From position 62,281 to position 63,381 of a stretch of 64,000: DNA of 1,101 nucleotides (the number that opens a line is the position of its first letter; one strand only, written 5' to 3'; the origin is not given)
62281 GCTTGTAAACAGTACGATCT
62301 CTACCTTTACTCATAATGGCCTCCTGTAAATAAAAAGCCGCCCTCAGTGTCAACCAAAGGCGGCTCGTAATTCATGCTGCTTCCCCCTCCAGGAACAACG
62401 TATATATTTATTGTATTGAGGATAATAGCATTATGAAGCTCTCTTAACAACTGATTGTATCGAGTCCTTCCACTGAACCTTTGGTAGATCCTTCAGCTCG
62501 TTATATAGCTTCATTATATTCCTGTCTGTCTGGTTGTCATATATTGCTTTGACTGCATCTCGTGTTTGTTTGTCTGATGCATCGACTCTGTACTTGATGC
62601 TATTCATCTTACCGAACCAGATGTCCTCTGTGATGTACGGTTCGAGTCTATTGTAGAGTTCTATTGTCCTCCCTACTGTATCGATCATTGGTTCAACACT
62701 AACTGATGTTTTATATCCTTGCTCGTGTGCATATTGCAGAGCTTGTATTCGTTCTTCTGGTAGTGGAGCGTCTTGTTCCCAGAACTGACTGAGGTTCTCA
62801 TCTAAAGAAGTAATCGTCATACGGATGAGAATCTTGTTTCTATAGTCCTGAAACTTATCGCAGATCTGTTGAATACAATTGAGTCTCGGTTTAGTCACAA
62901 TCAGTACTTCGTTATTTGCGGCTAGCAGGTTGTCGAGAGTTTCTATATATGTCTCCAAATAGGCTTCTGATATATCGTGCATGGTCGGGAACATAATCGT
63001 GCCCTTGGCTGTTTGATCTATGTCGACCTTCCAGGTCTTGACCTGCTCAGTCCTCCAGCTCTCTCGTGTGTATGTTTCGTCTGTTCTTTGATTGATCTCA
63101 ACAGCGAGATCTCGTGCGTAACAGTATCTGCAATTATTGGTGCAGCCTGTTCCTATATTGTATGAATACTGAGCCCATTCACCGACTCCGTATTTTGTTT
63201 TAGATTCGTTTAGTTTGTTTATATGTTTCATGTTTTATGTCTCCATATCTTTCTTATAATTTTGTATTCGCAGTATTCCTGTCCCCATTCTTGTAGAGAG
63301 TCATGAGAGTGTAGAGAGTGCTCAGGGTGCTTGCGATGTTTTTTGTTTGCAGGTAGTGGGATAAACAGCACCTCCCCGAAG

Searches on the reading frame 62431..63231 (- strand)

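Call 88: search_protein_families(library=padloc, proteins=[window:62431-63231:-], max_evalue=0.001)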
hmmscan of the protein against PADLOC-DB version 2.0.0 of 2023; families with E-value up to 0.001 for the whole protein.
window:62431-63231:- (266 aa): 2 families
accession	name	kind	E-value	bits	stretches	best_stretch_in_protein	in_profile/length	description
PDLC04639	PDC-M41B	-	5.7e-06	23.9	1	18-128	7-122/241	-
PDLC04569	PDC-M30B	-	3.7e-05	21.4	1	18-141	7-134/241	-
